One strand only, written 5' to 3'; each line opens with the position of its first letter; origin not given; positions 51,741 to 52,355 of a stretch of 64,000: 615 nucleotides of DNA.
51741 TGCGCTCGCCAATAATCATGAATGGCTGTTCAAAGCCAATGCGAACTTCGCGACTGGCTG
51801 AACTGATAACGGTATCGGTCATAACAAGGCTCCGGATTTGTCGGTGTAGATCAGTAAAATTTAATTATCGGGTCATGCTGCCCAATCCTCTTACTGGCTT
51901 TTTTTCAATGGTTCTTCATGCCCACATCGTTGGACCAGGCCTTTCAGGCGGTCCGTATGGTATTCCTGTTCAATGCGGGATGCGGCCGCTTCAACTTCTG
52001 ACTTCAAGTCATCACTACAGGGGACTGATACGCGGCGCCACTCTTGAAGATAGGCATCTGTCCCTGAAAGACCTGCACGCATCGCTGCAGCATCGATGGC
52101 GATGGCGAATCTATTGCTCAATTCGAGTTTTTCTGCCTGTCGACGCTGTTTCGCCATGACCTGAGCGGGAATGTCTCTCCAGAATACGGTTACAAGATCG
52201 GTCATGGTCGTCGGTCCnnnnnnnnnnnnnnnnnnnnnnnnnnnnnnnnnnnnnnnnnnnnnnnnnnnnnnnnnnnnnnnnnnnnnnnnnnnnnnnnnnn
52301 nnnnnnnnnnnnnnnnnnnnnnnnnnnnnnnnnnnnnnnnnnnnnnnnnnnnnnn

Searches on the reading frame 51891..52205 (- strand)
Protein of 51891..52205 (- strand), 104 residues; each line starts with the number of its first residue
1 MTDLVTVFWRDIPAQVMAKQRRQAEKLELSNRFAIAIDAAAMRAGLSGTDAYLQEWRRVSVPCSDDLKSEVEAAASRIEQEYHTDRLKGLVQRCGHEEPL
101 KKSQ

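Call 3: search_protein_families(library=pfam, proteins=[window:51891-52205:-], max_evalue=0.01)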
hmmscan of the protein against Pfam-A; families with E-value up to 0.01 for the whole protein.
window:51891-52205:- (104 aa): 1 family
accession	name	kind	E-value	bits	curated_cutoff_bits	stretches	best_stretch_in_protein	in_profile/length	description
PF13769.11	Virulence_fact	-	5.2e-21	75.2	25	1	7-91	1-81/81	Virulence factor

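Call 4: search_protein_families(library=ncbifam, proteins=[window:51891-52205:-], max_evalue=0.01)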
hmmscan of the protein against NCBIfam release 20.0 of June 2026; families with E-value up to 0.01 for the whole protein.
window:51891-52205:- (104 aa): 1 family
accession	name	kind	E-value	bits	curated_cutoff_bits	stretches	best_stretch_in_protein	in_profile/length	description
NF050181.1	TA_anti_VapB_Myco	equivalog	0.0083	16.6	60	0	33-55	13-34/72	type II toxin-antitoxin system VapB family antitoxin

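Call 41: search_solved_structures(query=window:51891-52205:-, max_evalue=1)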
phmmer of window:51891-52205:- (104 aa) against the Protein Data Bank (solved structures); distinct sequences matched with E-value up to 1: 2.
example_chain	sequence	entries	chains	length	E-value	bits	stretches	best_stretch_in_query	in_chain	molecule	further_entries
7unh_A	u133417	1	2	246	0.8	13.2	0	25-75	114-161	SP2 designed chlorophyll dimer protein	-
7uni_A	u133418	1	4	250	0.8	13.2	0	25-75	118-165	SP2-ZnPPaM designed chlorophyll dimer protein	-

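Call 44: find_homologous_proteins(query=window:51891-52205:-, max_evalue=0.00001)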
Query window:51891-52205:- (104 aa): 1037 proteins with E <= 0.00001 among 1048 candidates; the best 120 are listed.
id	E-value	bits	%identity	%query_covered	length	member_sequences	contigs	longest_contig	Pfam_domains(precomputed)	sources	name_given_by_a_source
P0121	2.0e-61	222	100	100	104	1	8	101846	PF13769.12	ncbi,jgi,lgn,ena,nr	ncbi:MAG: virulence factor [Gammaproteobacteria bacterium]|nr:virulence factor [Gammaproteobacteria 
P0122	6.8e-56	204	90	100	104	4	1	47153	PF13769.12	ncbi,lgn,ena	-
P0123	1.5e-50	187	84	100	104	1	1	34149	PF13769.12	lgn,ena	-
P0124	1.0e-49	184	84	98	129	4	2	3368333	PF13769.12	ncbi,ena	-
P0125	5.7e-45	169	75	100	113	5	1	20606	PF13769.12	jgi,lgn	-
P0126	2.0e-41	158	75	95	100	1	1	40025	PF13769.12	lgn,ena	-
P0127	6.3e-39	150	72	93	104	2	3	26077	PF13769.12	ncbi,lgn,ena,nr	ncbi:MAG: hypothetical protein F4Z15_01455 [Gammaproteobacteria bacterium]|nr:hypothetical protein [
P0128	2.4e-38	148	72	93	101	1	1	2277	PF13769.12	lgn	-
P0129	4.8e-37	144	67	93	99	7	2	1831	PF13769.12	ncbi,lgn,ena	-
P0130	9.4e-36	140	66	93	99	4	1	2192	PF13769.12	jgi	jgi:hypothetical protein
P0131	4.1e-35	138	65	93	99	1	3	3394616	PF13769.12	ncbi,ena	-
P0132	7.3e-35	137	66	93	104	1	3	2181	PF13769.12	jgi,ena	-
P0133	2.4e-34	135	66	96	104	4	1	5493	PF13769.12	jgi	-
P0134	6.6e-34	134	66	93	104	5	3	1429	PF13769.12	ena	-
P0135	7.1e-34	134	66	92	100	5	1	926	PF13769.12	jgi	jgi:hypothetical protein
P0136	7.2e-34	134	65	93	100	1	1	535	PF13769.12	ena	-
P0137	1.1e-33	133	66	93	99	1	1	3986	PF13769.12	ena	-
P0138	1.3e-33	133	63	93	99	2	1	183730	PF13769.12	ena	-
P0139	1.8e-33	132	65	93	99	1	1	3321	PF13769.12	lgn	-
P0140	1.9e-33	132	65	100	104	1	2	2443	PF13769.12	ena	-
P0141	2.4e-33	132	66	95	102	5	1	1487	PF13769.12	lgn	-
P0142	2.8e-33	132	64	91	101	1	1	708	PF13769.12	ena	-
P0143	3.7e-33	131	65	93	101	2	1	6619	PF13769.12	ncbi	-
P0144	3.8e-33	131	66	92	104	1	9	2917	PF13769.12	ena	-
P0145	9.1e-33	130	62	93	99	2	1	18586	PF13769.12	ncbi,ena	-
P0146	1.1e-32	130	63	93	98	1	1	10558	PF13769.12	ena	-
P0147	1.3e-32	130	62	93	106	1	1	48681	PF13769.12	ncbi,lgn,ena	-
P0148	3.1e-32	128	61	93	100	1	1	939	PF13769.12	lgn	-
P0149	4.0e-32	128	65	93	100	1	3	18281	PF13769.12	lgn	-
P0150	4.6e-32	128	61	93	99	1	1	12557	PF13769.12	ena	-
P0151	4.7e-32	128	60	100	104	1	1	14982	PF13769.12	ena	-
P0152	4.9e-32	128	66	93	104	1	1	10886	PF13769.12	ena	-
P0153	5.8e-32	127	62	93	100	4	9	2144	PF13769.12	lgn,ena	-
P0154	6.0e-32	127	64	92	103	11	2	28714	PF13769.12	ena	-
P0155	6.5e-32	127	63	93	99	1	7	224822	PF13769.12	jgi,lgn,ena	-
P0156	7.6e-32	127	62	93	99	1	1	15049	PF13769.12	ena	-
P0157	8.0e-32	127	62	93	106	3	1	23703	PF13769.12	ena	-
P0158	8.7e-32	127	63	93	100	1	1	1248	PF13769.12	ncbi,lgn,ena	-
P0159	1.0e-31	127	64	92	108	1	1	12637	PF13769.12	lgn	-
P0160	1.1e-31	127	64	93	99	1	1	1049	PF13769.12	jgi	-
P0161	1.2e-31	127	61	94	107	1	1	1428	PF13769.12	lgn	-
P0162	1.2e-31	126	64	93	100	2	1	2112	PF13769.12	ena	-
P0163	1.3e-31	126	64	93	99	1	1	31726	PF13769.12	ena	-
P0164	2.2e-31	126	62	93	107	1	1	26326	PF13769.12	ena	-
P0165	3.1e-31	125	63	93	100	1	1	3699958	PF13769.12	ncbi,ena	-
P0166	3.5e-31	125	63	93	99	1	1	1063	PF13769.12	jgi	jgi:hypothetical protein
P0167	4.8e-31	125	63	93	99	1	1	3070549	PF13769.12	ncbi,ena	-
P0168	5.1e-31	124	63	93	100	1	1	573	PF13769.12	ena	-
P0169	5.1e-31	124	60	93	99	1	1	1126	PF13769.12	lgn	-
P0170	7.1e-31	124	61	93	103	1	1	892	PF13769.12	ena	-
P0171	7.1e-31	124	60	93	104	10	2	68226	PF13769.12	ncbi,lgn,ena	-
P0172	8.4e-31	124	61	93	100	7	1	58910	PF13769.12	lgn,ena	-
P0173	9.4e-31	124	62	93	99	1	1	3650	PF13769.12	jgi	-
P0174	9.4e-31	124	60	93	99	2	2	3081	PF13769.12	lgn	-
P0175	1.3e-30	123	61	93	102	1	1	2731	PF13769.12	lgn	-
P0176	1.3e-30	123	60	93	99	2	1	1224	PF13769.12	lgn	-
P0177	1.3e-30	123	61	93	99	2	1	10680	PF13769.12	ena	-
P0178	1.8e-30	123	60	93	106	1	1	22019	PF13769.12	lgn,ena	-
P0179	2.0e-30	123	62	93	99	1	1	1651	PF13769.12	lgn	-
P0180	2.8e-30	122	60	93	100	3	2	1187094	PF13769.12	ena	-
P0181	4.0e-30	122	61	93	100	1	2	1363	PF13769.12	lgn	-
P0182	4.8e-30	121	62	93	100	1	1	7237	PF13769.12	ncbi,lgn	-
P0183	4.9e-30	121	59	93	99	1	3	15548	PF13769.12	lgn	-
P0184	6.4e-30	121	61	93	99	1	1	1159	PF13769.12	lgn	-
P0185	6.9e-30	121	59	93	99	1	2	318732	PF13769.12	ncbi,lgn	ncbi:MAG: virulence factor [Arenicellales bacterium]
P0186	7.0e-30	121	61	93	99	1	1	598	PF13769.12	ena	-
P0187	7.3e-30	121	61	93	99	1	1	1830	PF13769.12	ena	-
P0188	1.1e-29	120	60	93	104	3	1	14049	PF13769.12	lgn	-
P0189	1.4e-29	120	63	88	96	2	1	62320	PF13769.12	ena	-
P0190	1.6e-29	120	58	96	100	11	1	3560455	PF13769.12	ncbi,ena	-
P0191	1.8e-29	119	58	93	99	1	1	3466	PF13769.12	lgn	-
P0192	1.9e-29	119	58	93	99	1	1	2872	PF13769.12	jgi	jgi:hypothetical protein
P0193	2.3e-29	119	61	94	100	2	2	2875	PF13769.12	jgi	jgi:hypothetical protein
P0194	2.3e-29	119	62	94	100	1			PF13769.12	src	-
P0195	2.5e-29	119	58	93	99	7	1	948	PF13769.12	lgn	-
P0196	5.2e-29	118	60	93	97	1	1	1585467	PF13769.12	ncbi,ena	-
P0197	6.2e-29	118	59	94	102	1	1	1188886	PF13769.12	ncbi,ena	-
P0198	6.8e-29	118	61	93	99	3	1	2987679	PF13769.12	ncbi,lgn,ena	-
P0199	8.5e-29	117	59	93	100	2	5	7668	PF13769.12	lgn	-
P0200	9.3e-29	117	59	93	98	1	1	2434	PF13769.12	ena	-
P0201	9.6e-29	117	57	93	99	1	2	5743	PF13769.12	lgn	-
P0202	1.2e-28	117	59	93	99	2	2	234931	PF13769.12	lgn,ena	-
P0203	1.3e-28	117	62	94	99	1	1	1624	PF13769.12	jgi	jgi:Virulence factor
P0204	1.7e-28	116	73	64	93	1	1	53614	PF13769.12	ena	-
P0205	1.7e-28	116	59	93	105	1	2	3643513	PF13769.12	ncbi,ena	-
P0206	2.3e-28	116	60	94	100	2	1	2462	PF13769.12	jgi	jgi:hypothetical protein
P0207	2.6e-28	116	60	95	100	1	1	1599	PF13769.12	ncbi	-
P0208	3.5e-28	115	59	94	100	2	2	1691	PF13769.12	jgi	jgi:hypothetical protein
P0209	3.7e-28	115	60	94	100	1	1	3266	PF13769.12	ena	-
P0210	4.3e-28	115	60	95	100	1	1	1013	PF13769.12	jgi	jgi:Virulence factor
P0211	4.6e-28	115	60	94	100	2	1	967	PF13769.12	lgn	-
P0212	4.7e-28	115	59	95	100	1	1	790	PF13769.12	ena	-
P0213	5.8e-28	115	59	94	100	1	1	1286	PF13769.12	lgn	-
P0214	6.0e-28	115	60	94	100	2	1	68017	PF13769.12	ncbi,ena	-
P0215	6.5e-28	114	58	93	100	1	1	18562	PF13769.12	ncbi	ncbi:MAG: virulence factor [bacterium]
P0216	6.9e-28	114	58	94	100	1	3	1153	PF13769.12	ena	-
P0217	9.9e-28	114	57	93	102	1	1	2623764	PF13769.12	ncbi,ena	-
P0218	1.0e-27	114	59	95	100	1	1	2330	PF13769.12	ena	-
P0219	1.2e-27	114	59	94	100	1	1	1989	PF13769.12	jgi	jgi:hypothetical protein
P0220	1.2e-27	114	58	93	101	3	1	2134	PF13769.12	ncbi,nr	ncbi:MAG: virulence factor [Gammaproteobacteria bacterium]|nr:virulence factor [Gammaproteobacteria 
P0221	1.3e-27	114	58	95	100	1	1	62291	PF13769.12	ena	-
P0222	1.5e-27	113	56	93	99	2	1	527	PF13769.12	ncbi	-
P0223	1.8e-27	113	58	93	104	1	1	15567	PF13769.12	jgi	-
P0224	2.2e-27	113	59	94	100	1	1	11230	PF13769.12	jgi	-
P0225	2.4e-27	113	57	94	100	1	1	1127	PF13769.12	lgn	-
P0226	2.4e-27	113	58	94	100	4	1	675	PF13769.12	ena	-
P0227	2.5e-27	113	60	94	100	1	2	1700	PF13769.12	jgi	jgi:hypothetical protein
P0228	2.8e-27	112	59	94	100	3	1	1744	PF13769.12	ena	-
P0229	3.6e-27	112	58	94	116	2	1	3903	PF13769.12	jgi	jgi:Virulence factor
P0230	4.9e-27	112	58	94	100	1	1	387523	PF13769.12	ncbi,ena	-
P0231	5.4e-27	112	59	93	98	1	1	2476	PF13769.12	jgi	jgi:hypothetical protein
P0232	6.7e-27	111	57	95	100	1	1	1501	PF13769.12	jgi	jgi:hypothetical protein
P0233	7.9e-27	111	59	95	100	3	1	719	PF13769.12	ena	-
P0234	8.8e-27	111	58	94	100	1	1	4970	PF13769.12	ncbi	-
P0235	9.2e-27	111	59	93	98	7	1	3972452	PF13769.12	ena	-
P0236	1.5e-26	110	57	94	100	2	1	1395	PF13769.12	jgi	jgi:hypothetical protein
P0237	1.7e-26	110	58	94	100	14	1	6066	PF13769.12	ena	-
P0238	1.8e-26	110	57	94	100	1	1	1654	PF13769.12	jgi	jgi:Virulence factor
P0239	1.8e-26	110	58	94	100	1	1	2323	PF13769.12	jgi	jgi:hypothetical protein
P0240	1.9e-26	110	57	94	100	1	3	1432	PF13769.12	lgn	-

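Call 54: find_encoding_contigs(protein=P0214, flank=8000, max_places=2)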
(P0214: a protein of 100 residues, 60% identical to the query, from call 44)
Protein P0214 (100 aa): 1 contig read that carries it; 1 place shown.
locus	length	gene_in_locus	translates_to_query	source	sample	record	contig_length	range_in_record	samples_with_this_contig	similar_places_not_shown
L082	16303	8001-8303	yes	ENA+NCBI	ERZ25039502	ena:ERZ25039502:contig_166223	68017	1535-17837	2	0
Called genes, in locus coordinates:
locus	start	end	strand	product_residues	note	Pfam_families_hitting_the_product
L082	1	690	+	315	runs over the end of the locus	PF01012:ETF, PF00766:ETF_alpha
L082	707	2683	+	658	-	PF12838:Fer4_7 (faint), PF13534:Fer4_17 (faint), PF12797:Fer4_2 (weak), PF13183:Fer4_8, PF13187:Fer4_9, PF13237:Fer4_10, PF13484:Fer4_16 (faint), PF02754:CCG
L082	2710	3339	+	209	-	PF01081:Aldolase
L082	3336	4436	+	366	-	PF00294:PfkB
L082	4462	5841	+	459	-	PF01266:DAO, PF01593:Amino_oxidase, PF03486:HI0933_like (faint), PF05834:Lycopene_cycl (faint), PF07992:Pyr_redox_2 (faint), PF13450:NAD_binding_8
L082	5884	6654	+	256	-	PF09339:HTH_IclR, PF12802:MarR_2, PF01614:IclR_C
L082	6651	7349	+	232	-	PF02607:B12-binding_2, PF02310:B12-binding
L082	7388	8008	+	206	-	PF07796:DUF1638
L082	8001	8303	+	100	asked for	PF13769:Virulence_fact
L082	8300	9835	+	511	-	PF00809:Pterin_bind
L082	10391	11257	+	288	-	PF14574:RACo_C_ter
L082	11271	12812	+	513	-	PF06253:MTTB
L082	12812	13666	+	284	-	PF02219:MTHFR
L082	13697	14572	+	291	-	PF00732:GMC_oxred_N, PF00890:FAD_binding_2 (faint), PF01266:DAO (faint)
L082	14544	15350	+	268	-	PF05199:GMC_oxred_C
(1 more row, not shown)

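Call 55: find_encoding_contigs(protein=P0197, flank=8000, max_places=2)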
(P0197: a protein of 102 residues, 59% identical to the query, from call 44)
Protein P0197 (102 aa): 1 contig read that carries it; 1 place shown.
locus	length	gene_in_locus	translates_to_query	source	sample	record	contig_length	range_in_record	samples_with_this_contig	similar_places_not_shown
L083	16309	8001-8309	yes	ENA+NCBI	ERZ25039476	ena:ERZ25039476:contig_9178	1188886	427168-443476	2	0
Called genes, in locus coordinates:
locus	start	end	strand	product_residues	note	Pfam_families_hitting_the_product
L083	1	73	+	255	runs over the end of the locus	PF01012:ETF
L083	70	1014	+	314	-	PF01012:ETF, PF00766:ETF_alpha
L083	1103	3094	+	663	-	PF12838:Fer4_7 (faint), PF13534:Fer4_17 (faint), PF12797:Fer4_2 (weak), PF13237:Fer4_10, PF13183:Fer4_8, PF13187:Fer4_9, PF13484:Fer4_16 (faint), PF02754:CCG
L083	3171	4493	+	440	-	PF01266:DAO (weak), PF01593:Amino_oxidase, PF13450:NAD_binding_8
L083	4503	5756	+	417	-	PF00070:Pyr_redox (faint), PF00890:FAD_binding_2 (faint), PF01266:DAO, PF03486:HI0933_like (faint), PF07992:Pyr_redox_2 (faint), PF13450:NAD_binding_8 (faint)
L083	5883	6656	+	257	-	PF01047:MarR (weak), PF09339:HTH_IclR, PF12802:MarR_2, PF13412:HTH_24 (faint), PF01614:IclR_C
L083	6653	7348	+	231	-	PF02607:B12-binding_2, PF02310:B12-binding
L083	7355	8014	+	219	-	PF07796:DUF1638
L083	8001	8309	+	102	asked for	PF13769:Virulence_fact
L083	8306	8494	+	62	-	-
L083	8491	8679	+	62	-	-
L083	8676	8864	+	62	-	-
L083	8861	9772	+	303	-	PF00809:Pterin_bind, PF03599:CdhD (weak)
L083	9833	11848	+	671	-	PF00111:Fer2, PF17650:RACo_linker, PF17651:Raco_middle, PF14574:RACo_C_ter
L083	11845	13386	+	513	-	PF06253:MTTB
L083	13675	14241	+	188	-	PF02219:MTHFR (weak)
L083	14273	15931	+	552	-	PF00732:GMC_oxred_N, PF05199:GMC_oxred_C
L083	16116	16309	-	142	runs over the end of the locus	PF07366:SnoaL, PF12680:SnoaL_2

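Call 57: predict_structure(alignment_id=A1)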
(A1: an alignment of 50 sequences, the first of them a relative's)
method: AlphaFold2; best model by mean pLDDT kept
length: 104 residues; sequences in the alignment: 50
mean_pLDDT: 81.9   pTM: 0.65
mean pLDDT of the five models: 81.9, 81.2, 79.5, 67.1, 51.0
residues with pLDDT >= 90: 21; 70-90: 72; 50-70: 3; < 50: 8
segments of 3 or more residues with pLDDT < 50: 97-104
pLDDT, mean of each block of 10 residues (from residue 1): 88 90 88 87 80 85 89 89 82 59 38
secondary structure, 60 per line:
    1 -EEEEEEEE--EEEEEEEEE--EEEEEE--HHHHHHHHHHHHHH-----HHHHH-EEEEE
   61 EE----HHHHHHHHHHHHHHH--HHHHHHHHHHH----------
elements in order: E2-9 E12-20 E23-28 H31-44 H50-54 E56-62 H67-81 H84-94

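Call 61: fold_search(model_id=the predicted structure, library=pdb)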
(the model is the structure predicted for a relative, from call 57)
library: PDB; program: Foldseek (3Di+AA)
matches with E <= 10: 375; with E <= 0.001: 0
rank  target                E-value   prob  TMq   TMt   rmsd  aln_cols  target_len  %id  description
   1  3r5x_D                1.1e-01  0.28  0.27  0.11  12.5       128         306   10  Crystal Structure of D-alanine--D-Alanine Ligase from Bacillus anthracis complexed with ATP (released 2011-04-06)
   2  3r5x_B                1.6e-01  0.23  0.27  0.12  12.1       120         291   11  Crystal Structure of D-alanine--D-Alanine Ligase from Bacillus anthracis complexed with ATP (released 2011-04-06)
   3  3r5x_C                3.3e-01  0.25  0.31  0.12  12.2       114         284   12  Crystal Structure of D-alanine--D-Alanine Ligase from Bacillus anthracis complexed with ATP (released 2011-04-06)
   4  8evv_A                4.0e-01  0.13  0.25  0.11  12.1       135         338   16  Apo form of DdlA from Pseudomonas aeruginosa PAO1 (released 2023-08-30)
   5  3r5x_A                4.6e-01  0.13  0.26  0.11  12.3       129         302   12  Crystal Structure of D-alanine--D-Alanine Ligase from Bacillus anthracis complexed with ATP (released 2011-04-06)
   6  7dro_D                5.5e-01  0.09  0.16  0.08  10.6        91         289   13  Structure of ATP-grasp ligase PsnB complexed with minimal precursor (released 2021-09-08)
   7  7drn_D                5.8e-01  0.35  0.30  0.12   7.7        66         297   15  Structure of ATP-grasp ligase PsnB complexed with precursor peptide PsnA2 and AMPPNP (released 2021-09-08)
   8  7dro_B                5.8e-01  0.16  0.25  0.09   8.2        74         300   15  Structure of ATP-grasp ligase PsnB complexed with minimal precursor (released 2021-09-08)
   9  8evv_C                6.2e-01  0.13  0.27  0.12  11.9       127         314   16  Apo form of DdlA from Pseudomonas aeruginosa PAO1 (released 2023-08-30)
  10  8evw_A                6.6e-01  0.12  0.26  0.11  12.4       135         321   15  DdlA from Pseudomonas aeruginosa PAO1 in complex with ATP and D-ala-D-ala (released 2023-08-30)
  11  7drp_A                8.5e-01  0.10  0.25  0.11  11.2       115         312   15  Structure of ATP-grasp ligase PsnB complexed with phosphomimetic variant of minimal precursor, Mg, and ADP (released 2021-09-08)
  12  7dro_E                9.0e-01  0.13  0.25  0.10   8.7        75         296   17  Structure of ATP-grasp ligase PsnB complexed with minimal precursor (released 2021-09-08)
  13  8pzh_A                9.0e-01  0.06  0.21  0.20  11.4        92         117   13  LpdD (H61A) mutant (released 2024-01-17)
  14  1yd5                  9.6e-01  0.13  0.29  0.32   8.4        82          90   12  Crystal structure of the GIY-YIG N-terminal endonuclease domain of UvrC from Thermotoga maritima: Point mutant N88A boun (released 2005-03-01)
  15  1qo3_A                9.6e-01  0.04  0.21  0.10  19.6       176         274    9  Complex between NK cell receptor Ly49A and its MHC class I ligand H-2Dd (released 2000-01-02)
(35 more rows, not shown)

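Call 69: search_protein_families(library=pfam, proteins=[L083:8306-8494:+, L083:8491-8679:+], max_evalue=0.01)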
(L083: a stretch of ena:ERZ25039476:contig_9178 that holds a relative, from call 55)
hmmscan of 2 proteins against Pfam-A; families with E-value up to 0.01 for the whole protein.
L083:8306-8494:+ (62 aa): 0 families

L083:8491-8679:+ (62 aa): 0 families

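Call 77: search_protein_representatives(alignment_id=A1)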
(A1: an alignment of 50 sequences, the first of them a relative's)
Query: 50 sequences, 100 profile positions. Proteins with E-value up to 0.001 (for the whole library): 1232; up to 1e-10: 663; up to 1e-30: 22. The best 150 are listed.
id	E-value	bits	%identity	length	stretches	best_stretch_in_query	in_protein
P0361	1.3e-43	163.3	-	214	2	4-97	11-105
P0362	6.6e-41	154.6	-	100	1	1-99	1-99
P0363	8.5e-40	151.1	-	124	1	1-98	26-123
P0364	1.0e-36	141.2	-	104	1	1-97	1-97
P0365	3.1e-35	136.4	-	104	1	1-95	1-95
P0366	5.2e-33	129.3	-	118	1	1-97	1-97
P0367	6.0e-33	129.1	-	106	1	1-96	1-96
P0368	7.5e-33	128.8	-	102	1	1-99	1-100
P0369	1.0e-32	128.4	-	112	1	1-98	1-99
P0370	1.4e-32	128.0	-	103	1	1-99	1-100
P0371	2.3e-32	127.2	-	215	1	1-98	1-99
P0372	4.1e-32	126.4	-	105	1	1-98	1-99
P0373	4.8e-32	126.2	-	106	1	1-99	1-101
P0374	5.7e-32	126.0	-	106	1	2-96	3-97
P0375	6.9e-32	125.7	-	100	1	1-86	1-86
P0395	8.0e-29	115.9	-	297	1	1-98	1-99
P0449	2.9e-25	104.4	-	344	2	2-96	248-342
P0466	8.1e-24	99.8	-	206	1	1-81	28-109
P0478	2.3e-23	98.3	-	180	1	1-73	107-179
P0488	4.3e-23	97.5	-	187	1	1-71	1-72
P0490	5.4e-23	97.2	-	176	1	1-70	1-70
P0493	5.9e-23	97.0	-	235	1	1-64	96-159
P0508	2.2e-22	95.2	-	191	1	3-74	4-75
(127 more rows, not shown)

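Call 78: search_protein_families(library=pfam, proteins=[P0371, P0395, P0449, P0493, P0466, P0361, P0478, P0488, P0508, P0490], max_evalue=0.001)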
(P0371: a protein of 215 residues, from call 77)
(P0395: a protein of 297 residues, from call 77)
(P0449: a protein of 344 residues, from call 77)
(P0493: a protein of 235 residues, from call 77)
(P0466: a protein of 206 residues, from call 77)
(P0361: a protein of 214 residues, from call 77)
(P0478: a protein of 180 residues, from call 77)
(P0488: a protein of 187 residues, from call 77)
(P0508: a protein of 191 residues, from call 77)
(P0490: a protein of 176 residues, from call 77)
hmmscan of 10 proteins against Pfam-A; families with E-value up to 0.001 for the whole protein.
P0371 (215 aa): 1 family
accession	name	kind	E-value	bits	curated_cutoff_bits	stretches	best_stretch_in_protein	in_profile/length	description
PF13769.11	Virulence_fact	-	1.9e-21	76.7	25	1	8-92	2-81/81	Virulence factor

P0395 (297 aa): 3 families
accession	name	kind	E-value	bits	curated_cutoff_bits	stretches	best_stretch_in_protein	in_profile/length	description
PF13769.11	Virulence_fact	-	6.5e-22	78.1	25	1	8-92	2-81/81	Virulence factor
PF17650.6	RACo_linker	-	7.4e-20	71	26.2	1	223-294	3-71/86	RACo linker region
PF00111.32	Fer2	-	1.6e-05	25.2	21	1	118-159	12-53/77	2Fe-2S iron-sulfur cluster binding domain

P0449 (344 aa): 2 families
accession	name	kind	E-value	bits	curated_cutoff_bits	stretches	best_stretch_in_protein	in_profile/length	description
PF07796.16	DUF1638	-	8.3e-20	71.7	27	1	36-187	2-156/161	Protein of unknown function (DUF1638)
PF13769.11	Virulence_fact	-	1.7e-18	67.2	25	1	254-336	2-80/81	Virulence factor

P0493 (235 aa): 1 family
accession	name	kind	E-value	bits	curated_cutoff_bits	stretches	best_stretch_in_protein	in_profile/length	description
PF13769.11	Virulence_fact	-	3.5e-14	53.3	25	1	103-154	2-48/81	Virulence factor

P0466 (206 aa): 1 family
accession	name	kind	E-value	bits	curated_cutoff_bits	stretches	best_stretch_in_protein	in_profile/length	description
PF13769.11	Virulence_fact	-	2.9e-22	79.2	25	1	34-111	1-73/81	Virulence factor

P0361 (214 aa): 2 families
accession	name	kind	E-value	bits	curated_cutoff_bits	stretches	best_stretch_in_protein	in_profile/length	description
PF13769.11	Virulence_fact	-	1.6e-47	160.2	25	2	115-200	1-81/81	Virulence factor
PF24382.1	DUF7538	-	0.0009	19.5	27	0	13-49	39-76/83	Family of unknown function (DUF7538)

P0478 (180 aa): 1 family
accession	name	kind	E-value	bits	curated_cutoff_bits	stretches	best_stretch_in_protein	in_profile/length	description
PF13769.11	Virulence_fact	-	3.2e-12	47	25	1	114-177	2-61/81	Virulence factor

P0488 (187 aa): 1 family
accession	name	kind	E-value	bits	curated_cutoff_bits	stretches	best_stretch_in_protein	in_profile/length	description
PF13769.11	Virulence_fact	-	2.8e-17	63.3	25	1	8-69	2-58/81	Virulence factor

P0508 (191 aa): 1 family
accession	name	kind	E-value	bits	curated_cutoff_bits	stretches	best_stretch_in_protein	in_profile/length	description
PF13769.11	Virulence_fact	-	9.2e-14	52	25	1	9-73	2-62/81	Virulence factor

P0490 (176 aa): 1 family
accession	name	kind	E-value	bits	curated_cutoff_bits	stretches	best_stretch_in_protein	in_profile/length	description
PF13769.11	Virulence_fact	-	1.1e-11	45.3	25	1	8-60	2-49/81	Virulence factor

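Call 79: find_encoding_contigs(protein=P0395, flank=6000, max_places=3)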
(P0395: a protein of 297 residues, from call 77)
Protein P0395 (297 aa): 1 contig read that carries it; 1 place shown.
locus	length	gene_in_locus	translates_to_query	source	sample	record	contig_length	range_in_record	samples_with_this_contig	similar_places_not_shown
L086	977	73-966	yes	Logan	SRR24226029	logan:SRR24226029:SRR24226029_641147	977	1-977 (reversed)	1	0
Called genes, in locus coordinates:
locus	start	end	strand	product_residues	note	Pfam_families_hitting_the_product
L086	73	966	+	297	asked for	PF13769:Virulence_fact, PF00111:Fer2 (faint), PF17650:RACo_linker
